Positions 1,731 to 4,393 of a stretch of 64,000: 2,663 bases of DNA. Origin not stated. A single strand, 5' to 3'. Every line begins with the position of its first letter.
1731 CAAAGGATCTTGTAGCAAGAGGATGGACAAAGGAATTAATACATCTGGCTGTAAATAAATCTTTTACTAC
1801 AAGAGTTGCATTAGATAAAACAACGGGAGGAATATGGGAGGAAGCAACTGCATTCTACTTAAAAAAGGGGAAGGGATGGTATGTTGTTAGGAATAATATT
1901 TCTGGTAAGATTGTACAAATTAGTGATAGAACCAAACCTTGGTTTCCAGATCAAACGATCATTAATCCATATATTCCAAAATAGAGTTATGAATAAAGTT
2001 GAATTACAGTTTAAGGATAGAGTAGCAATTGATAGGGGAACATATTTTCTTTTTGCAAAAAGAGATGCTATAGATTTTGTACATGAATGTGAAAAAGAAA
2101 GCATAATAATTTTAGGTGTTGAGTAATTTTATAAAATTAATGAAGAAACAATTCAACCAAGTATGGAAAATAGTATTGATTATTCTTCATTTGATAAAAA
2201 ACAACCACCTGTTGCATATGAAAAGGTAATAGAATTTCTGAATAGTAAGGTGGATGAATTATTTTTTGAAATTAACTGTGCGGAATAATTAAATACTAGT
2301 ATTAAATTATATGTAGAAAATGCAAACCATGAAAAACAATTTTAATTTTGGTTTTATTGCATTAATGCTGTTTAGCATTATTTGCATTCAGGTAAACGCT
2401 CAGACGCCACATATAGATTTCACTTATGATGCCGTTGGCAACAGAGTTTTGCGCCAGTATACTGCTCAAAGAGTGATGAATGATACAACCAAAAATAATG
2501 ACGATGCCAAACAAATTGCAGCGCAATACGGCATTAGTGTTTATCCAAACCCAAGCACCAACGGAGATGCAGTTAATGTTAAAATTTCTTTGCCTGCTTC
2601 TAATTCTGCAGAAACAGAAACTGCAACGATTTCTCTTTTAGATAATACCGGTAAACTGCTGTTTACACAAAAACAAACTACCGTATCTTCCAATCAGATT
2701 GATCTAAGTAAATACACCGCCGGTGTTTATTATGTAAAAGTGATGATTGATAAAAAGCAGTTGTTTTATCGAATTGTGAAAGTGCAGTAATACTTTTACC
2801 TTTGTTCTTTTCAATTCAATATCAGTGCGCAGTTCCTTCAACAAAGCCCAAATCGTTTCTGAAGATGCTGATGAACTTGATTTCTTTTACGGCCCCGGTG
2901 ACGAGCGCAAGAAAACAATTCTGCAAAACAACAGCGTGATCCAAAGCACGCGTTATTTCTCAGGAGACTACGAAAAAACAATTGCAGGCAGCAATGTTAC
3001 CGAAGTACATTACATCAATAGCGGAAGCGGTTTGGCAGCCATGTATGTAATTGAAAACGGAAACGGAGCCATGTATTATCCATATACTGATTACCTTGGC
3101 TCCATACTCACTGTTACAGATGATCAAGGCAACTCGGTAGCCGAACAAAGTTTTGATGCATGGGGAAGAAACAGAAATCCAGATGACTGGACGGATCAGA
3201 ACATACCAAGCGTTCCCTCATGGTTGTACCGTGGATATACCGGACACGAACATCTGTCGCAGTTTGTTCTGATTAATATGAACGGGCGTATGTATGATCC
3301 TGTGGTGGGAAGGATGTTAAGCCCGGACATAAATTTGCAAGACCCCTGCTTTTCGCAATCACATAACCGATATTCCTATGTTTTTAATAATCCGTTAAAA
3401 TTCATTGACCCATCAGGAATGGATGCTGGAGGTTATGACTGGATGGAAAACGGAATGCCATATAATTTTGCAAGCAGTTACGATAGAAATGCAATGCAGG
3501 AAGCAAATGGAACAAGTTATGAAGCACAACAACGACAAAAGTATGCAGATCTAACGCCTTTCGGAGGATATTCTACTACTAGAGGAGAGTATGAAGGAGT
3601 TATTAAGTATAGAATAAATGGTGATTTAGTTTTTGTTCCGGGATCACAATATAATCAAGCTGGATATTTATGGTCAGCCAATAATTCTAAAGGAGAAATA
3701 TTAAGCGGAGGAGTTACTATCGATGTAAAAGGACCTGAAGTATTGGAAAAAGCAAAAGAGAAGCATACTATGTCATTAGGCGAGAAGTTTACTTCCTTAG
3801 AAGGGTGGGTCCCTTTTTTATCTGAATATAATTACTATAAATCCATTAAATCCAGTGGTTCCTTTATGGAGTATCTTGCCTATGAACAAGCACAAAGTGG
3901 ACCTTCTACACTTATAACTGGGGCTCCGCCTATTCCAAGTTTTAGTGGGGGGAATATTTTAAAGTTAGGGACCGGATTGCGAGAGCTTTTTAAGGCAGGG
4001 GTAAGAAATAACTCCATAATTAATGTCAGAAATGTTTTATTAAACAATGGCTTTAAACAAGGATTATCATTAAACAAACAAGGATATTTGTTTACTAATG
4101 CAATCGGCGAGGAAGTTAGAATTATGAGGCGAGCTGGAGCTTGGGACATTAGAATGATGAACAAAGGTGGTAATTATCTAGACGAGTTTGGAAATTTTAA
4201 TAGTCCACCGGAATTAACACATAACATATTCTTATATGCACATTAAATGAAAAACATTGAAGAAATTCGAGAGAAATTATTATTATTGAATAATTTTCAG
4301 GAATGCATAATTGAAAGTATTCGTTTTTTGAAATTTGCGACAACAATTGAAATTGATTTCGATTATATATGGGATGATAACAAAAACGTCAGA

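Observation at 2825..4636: Tip B: unrecognised ~290-aa toxin domain with a 129-aa immunity-like partner, both strongly AT-rich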

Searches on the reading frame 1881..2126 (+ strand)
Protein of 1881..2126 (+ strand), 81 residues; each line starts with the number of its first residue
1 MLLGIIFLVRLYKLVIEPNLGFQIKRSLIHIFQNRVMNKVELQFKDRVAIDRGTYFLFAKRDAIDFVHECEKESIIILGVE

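Call 3: search_protein_families(library=pfam, proteins=[window:1881-2126:+], max_evalue=1)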
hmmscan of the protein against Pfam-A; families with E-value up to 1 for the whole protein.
window:1881-2126:+ (81 aa): 1 family
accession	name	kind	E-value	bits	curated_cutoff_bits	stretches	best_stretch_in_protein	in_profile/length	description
PF17680.6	FlgO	-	0.056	13.7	22.6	1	17-63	34-79/130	FlgO protein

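Call 4: search_protein_families(library=ncbifam, proteins=[window:1881-2126:+], max_evalue=1)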
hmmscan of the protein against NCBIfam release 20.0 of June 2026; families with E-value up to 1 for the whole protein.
window:1881-2126:+ (81 aa): 1 family
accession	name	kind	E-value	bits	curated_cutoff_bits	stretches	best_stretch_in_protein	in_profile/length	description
NF033952.2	AcrID1_fam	equivalog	0.075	13.5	30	1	24-75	5-54/93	AcrID1 family anti-CRISPR protein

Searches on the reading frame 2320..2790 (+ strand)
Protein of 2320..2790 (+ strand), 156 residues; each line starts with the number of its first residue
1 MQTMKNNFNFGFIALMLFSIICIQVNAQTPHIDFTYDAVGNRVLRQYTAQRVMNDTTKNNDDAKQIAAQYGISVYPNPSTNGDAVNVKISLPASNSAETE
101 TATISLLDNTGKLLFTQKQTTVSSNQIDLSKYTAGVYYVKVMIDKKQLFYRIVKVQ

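Call 3: search_protein_families(library=pfam, proteins=[window:2320-2790:+], max_evalue=1)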
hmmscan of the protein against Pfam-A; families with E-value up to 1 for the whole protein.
window:2320-2790:+ (156 aa): 5 families
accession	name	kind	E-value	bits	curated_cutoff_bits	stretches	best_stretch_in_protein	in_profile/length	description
PF18962.6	Por_Secre_tail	-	2.1e-12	47.6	27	1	74-149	1-70/75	Secretion system C-terminal sorting domain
PF11589.14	DUF3244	-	0.0012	19.2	25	1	94-150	34-92/96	Domain of unknown function (DUF3244)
PF16640.11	Big_3_5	-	0.051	14.6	35.5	1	74-140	3-66/88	Bacterial Ig-like domain (group 3)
PF06199.17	Phage_tail_2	-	0.079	13.4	23.8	1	37-92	70-125/132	Phage tail tube protein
PF02472.21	ExbD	-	0.082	13.4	25.4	1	86-147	35-101/128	Biopolymer transport protein ExbD/TolR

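Call 4: search_protein_families(library=ncbifam, proteins=[window:2320-2790:+], max_evalue=1)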
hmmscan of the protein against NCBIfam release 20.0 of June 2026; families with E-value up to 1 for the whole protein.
window:2320-2790:+ (156 aa): 3 families
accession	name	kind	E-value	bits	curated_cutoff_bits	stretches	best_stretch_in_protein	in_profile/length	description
TIGR04183.1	Por_Secre_tail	domain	6e-12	45.4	23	1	74-154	1-71/72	T9SS type A sorting domain-containing protein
NF038113.1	T9SSA_dep_M36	equivalog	2.3e-08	32.7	885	1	65-150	787-864/869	T9SS-dependent M36 family metallopeptidase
NF033708.1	T9SS_Cterm_ChiA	domain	0.36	10.8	40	1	104-146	4-46/55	T9SS sorting signal type C domain-containing protein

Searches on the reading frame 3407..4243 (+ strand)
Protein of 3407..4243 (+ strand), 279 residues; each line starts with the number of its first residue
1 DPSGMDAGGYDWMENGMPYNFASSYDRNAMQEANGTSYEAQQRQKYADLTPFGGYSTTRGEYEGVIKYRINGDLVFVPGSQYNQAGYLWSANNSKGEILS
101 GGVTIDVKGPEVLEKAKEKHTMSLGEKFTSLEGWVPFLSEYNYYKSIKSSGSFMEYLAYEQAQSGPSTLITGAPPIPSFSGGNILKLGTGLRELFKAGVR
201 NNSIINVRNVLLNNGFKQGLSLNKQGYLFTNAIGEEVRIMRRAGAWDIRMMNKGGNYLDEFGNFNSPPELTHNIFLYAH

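Call 5: search_solved_structures(query=window:3407-4243:+, max_evalue=10, show_alignments=2)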
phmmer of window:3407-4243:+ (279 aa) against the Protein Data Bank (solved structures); distinct sequences matched with E-value up to 10: 0.

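Call 7: search_protein_families(library=padloc, proteins=[window:3407-4243:+], max_evalue=1)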
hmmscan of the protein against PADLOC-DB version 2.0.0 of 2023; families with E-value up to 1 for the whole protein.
window:3407-4243:+ (279 aa): 0 families

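Call 8: search_protein_families(library=phrogs, proteins=[window:3407-4243:+], max_evalue=1)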
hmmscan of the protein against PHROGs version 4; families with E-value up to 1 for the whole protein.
window:3407-4243:+ (279 aa): 0 families

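Call 9: find_homologous_proteins(query=window:3407-4243:+, max_evalue=0.001)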
Query window:3407-4243:+ (279 aa): 5 proteins with E <= 0.001 among 445 candidates.
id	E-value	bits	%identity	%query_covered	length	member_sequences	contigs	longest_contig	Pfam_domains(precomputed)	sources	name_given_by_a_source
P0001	1.3e-184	630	100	100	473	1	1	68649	PF25023.2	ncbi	-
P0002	3.2e-24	104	54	37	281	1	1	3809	-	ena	-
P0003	4.7e-22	97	60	31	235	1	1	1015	-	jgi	-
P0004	1.3e-15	76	31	69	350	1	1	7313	PF07591.16,PF05203.22,PF01079.26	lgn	-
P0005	2.2e-10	59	58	20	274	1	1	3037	-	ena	-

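Call 13: list_cluster_members(proteins=[P0001, P0006, P0002, P0004, P0005, P0003])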
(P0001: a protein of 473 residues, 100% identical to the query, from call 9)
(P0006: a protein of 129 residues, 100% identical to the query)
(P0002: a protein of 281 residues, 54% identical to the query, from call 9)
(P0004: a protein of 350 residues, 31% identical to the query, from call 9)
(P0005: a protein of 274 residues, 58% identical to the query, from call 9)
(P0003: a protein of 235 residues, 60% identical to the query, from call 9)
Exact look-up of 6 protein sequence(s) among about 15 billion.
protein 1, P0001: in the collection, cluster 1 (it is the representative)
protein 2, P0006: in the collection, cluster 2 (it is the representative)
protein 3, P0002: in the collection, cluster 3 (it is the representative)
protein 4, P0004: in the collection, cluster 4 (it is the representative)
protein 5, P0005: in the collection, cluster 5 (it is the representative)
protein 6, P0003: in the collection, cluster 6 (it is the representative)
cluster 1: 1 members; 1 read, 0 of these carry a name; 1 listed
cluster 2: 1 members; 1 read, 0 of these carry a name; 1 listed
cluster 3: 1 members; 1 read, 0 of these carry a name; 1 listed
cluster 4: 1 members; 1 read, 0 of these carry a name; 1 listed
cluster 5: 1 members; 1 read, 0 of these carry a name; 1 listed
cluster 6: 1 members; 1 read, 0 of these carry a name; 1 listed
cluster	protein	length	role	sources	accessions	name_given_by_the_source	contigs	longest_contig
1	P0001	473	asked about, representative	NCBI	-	-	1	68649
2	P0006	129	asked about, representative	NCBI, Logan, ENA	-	-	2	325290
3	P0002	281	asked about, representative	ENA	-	-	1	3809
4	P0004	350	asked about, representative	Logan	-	-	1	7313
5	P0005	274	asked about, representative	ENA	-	-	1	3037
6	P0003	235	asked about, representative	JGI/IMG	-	-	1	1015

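Call 17: find_encoding_contigs(protein=P0004, flank=5000)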
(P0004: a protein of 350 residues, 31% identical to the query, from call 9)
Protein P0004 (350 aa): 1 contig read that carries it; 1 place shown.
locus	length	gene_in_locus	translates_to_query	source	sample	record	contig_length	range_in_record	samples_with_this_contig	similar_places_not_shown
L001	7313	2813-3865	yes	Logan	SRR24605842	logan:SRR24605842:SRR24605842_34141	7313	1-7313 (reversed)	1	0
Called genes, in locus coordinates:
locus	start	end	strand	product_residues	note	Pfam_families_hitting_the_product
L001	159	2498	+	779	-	PF24517:CBM96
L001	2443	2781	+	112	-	-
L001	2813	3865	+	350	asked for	PF01079:Hint (weak), PF05203:Hom_end_hint (weak), PF07591:PT-HINT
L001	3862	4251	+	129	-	-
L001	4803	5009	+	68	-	-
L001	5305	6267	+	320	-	-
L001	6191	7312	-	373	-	?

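Call 18: find_encoding_contigs(protein=P0002, flank=5000)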
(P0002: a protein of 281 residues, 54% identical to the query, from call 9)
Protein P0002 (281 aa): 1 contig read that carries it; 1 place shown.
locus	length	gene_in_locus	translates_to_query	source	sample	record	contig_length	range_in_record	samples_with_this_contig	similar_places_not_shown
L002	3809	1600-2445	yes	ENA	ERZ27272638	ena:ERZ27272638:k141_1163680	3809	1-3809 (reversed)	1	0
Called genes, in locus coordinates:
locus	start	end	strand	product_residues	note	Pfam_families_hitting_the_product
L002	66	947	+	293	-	-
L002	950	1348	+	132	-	-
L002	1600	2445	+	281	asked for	-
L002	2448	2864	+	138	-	-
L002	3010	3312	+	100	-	PF00589:Phage_integrase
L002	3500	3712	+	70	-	-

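Call 21: find_encoding_contigs(protein=P0003, flank=5000)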
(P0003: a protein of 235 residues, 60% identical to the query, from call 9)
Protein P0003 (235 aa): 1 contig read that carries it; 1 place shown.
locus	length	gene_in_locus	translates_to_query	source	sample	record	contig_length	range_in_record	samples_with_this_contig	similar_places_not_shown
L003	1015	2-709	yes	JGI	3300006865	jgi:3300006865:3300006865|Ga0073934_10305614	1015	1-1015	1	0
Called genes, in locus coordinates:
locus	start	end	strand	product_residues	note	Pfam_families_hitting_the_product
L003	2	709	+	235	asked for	?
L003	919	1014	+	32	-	?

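Call 22: find_encoding_contigs(protein=P0005, flank=5000)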
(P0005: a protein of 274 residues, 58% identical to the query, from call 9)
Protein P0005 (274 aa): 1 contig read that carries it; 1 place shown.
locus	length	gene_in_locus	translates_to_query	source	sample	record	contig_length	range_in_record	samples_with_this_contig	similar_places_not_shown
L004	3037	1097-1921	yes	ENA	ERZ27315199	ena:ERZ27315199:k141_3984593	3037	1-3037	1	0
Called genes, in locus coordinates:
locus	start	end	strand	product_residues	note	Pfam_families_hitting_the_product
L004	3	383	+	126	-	?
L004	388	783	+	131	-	-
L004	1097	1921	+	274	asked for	-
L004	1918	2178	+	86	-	-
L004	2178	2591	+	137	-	PF11429:Colicin_D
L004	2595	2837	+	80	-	-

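Call 90: find_encoding_contigs(protein=P0001, flank=10000)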
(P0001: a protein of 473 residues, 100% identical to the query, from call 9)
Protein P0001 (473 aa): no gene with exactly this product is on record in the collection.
